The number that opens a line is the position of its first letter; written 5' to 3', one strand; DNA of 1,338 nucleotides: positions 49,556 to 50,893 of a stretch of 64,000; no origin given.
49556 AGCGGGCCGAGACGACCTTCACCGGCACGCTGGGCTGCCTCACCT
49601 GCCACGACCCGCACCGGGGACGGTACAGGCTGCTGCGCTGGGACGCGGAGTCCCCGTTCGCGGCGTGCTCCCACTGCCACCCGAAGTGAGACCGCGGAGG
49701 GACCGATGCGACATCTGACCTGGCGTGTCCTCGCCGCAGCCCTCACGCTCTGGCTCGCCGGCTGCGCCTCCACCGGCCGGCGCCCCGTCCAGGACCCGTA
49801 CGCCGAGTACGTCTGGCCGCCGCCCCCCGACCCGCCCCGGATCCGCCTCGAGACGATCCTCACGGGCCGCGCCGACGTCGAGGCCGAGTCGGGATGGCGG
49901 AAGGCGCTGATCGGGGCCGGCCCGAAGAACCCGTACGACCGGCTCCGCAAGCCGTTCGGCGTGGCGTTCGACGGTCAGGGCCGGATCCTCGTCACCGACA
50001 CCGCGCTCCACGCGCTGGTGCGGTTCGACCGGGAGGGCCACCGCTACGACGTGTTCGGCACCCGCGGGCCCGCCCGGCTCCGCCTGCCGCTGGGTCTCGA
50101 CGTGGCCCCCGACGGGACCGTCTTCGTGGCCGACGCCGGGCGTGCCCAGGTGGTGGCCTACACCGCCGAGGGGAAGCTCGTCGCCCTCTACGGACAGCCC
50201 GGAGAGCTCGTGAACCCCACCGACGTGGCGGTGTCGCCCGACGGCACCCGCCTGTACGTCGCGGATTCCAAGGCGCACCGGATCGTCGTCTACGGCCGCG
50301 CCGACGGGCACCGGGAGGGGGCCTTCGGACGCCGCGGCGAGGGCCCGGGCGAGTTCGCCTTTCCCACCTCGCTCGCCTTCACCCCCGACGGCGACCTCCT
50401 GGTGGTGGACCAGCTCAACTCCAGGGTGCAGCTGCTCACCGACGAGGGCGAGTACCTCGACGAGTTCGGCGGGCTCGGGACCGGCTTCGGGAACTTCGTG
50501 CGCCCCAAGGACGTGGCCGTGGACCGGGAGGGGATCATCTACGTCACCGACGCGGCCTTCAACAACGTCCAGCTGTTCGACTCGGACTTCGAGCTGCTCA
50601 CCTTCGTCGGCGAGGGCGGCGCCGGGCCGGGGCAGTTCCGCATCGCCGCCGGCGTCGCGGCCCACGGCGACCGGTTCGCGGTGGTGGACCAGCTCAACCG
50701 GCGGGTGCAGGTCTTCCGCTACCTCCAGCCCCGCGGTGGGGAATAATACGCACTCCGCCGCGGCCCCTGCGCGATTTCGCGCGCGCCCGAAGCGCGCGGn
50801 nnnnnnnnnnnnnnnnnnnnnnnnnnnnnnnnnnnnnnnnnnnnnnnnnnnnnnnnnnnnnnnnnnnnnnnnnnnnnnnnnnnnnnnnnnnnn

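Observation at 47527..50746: Second sigma-54 unit: pseudo-receiver - 21-heme modular cytochrome - NHL propeller lipoprotein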

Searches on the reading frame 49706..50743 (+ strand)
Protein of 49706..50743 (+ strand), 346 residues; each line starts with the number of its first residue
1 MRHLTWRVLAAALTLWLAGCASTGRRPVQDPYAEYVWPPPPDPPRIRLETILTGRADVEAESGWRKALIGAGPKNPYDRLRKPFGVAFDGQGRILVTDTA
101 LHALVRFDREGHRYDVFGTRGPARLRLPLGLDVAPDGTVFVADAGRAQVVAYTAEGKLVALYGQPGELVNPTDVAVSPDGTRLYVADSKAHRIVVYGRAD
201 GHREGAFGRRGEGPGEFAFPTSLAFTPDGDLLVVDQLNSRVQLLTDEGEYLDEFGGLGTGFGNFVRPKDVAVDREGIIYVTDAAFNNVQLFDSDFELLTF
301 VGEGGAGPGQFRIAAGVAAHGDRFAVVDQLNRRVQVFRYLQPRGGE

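Call 8: search_protein_families(library=pfam, proteins=[window:49706-50743:+], max_evalue=0.1)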
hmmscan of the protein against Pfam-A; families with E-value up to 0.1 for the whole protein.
window:49706-50743:+ (346 aa): 12 families
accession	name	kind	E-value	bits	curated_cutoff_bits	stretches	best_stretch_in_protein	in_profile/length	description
PF01436.27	NHL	-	1.7e-26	91.3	20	5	169-196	2-28/28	NHL repeat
PF25021.1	TEN_NHL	-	3.1e-10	40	27.1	0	264-302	141-177/357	Teneurin NHL domain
PF17170.10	DUF5128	-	3.9e-10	39.9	22.9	2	228-293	53-119/321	6-bladed beta-propeller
PF08450.18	SGL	-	3.7e-09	37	26.3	2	80-173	133-229/246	SMP-30/Gluconolactonase/LRE-like region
PF24684.1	Vgb_lyase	-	0.00027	20.3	50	1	87-288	61-246/290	Virginiamycin B lyase family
PF06739.17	SBBP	-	0.00031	21.1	20.5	0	267-281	15-29/38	Beta-propeller repeat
PF10282.15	Lactonase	-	0.0004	20.1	21.7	1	170-239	245-312/344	Lactonase, 7-bladed beta-propeller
PF13449.12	Phytase-like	-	0.011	16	27.6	0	130-199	72-166/284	Esterase-like activity of phytase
PF23500.1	DUF7133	-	0.012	15.3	27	0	169-188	329-347/385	Domain of unknown function (DUF7133)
PF00400.38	WD40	-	0.018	16.1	27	0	172-188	15-30/39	WD domain, G-beta repeat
PF20067.5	SSL_N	-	0.062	13.6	18.9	0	268-283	24-39/46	Strictosidine synthase-like, N-terminal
PF01731.26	Arylesterase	-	0.084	13.5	21.3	0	168-198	53-83/86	Arylesterase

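Call 9: search_protein_families(library=ncbifam, proteins=[window:49706-50743:+], max_evalue=0.01)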
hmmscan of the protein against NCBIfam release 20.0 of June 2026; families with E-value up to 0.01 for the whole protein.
window:49706-50743:+ (346 aa): 5 families
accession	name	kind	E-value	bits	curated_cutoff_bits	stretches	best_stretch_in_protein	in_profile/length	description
NF035926.1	scyF_NHL_VPEP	equivalog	8.9e-38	130.4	350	3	181-304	163-286/376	scytonemin biosynthesis PEP-CTERM protein ScyF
NF033206.1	ScyE_fam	subfamily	4.1e-12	46.3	80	0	125-151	7-32/333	ScyD/ScyE family protein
NF047780.1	LIC12708_fam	subfamily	3.4e-06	26.2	150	1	136-249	66-152/391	LIC_12708 family protein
TIGR02604.1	Piru_Ver_Nterm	subfamily_domain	3.1e-05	23.5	122.2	0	137-195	282-346/367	PVC-type heme-binding CxxCH protein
NF048007.1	MmpL3Stblzr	equivalog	0.0073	15.5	600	0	133-192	268-331/366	MmpL3/TtfA transport complex stabilizer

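Call 68: search_solved_structures(query=window:49706-50743:+, max_evalue=0.001)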
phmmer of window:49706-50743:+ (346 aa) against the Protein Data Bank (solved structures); distinct sequences matched with E-value up to 0.001: 56.
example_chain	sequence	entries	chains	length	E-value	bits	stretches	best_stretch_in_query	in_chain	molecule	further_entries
9jur_A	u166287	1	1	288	1.2e-55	192.3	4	182-319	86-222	E3 ubiquitin-protein ligase TRIM71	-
8j72_A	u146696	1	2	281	1.4e-54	188.7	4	182-319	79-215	E3 ubiquitin-protein ligase TRIM71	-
6d69_A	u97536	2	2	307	3.3e-43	151.3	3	184-337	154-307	NHL Repeat Region of D. melanogaster Thin | Thin, isoform D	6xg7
6fpt_A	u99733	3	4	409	7.7e-43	150.1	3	182-338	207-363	E3 ubiquitin-protein ligase TRIM71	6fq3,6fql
7qrx_A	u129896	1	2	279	3.2e-40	141.5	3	182-319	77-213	E3 ubiquitin-protein ligase TRIM71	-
7b96_A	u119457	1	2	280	5.8e-32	114.3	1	85-341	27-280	Isoform 2 of Tripartite motif-containing protein 2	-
7qrv_A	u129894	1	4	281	6e-32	114.3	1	85-341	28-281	Tripartite motif-containing protein 2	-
7b2r_A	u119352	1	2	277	2.4e-30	109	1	85-308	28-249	Tripartite motif-containing protein 2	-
7qrw_A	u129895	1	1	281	6e-29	104.4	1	85-341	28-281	Isoform 4 of Tripartite motif-containing protein 3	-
6rej_A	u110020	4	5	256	1.2e-21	80.4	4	76-195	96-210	Pizza6-SH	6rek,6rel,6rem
7zcj_A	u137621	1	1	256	4.2e-20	75.3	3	76-196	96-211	Pizza6-TNH-TSH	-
6f0t_A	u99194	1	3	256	1.5e-18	70.2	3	76-196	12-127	Pizza6-SFW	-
4zlr_A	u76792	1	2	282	2e-17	66.5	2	207-293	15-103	Brain tumor protein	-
1q7f_A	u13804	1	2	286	2e-17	66.5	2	206-292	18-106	brain tumor CG10719-PA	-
5ex7_A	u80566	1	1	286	2.1e-17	66.4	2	207-293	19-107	Brain tumor protein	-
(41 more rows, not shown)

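Call 88: list_cluster_members(proteins=[P0001, P0121, P0174, window:49706-50743:+, window:46163-47521:+])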
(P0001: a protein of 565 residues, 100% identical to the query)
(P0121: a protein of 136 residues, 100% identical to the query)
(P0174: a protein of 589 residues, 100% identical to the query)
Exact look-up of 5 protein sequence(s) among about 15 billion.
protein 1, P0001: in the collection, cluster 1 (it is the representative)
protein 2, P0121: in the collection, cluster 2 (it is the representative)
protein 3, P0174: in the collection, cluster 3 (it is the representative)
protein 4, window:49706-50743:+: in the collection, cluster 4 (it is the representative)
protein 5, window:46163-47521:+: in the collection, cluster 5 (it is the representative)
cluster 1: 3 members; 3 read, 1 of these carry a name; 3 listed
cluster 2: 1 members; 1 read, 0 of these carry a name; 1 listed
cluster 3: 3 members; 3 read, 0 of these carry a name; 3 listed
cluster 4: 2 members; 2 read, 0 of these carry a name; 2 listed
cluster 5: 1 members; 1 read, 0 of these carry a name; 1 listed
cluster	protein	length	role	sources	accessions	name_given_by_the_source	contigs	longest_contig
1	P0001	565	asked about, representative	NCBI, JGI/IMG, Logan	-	-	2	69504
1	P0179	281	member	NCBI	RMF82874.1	MAG: hypothetical protein D6739_08030, partial [Nitrospirae bacterium]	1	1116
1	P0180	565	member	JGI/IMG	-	-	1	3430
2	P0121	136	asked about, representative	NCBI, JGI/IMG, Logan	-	-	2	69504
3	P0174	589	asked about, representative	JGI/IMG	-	-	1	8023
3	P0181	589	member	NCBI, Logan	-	-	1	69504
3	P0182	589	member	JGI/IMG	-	-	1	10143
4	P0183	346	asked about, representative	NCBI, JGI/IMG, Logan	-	-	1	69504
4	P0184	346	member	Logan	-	-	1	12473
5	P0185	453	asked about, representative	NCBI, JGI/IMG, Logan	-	-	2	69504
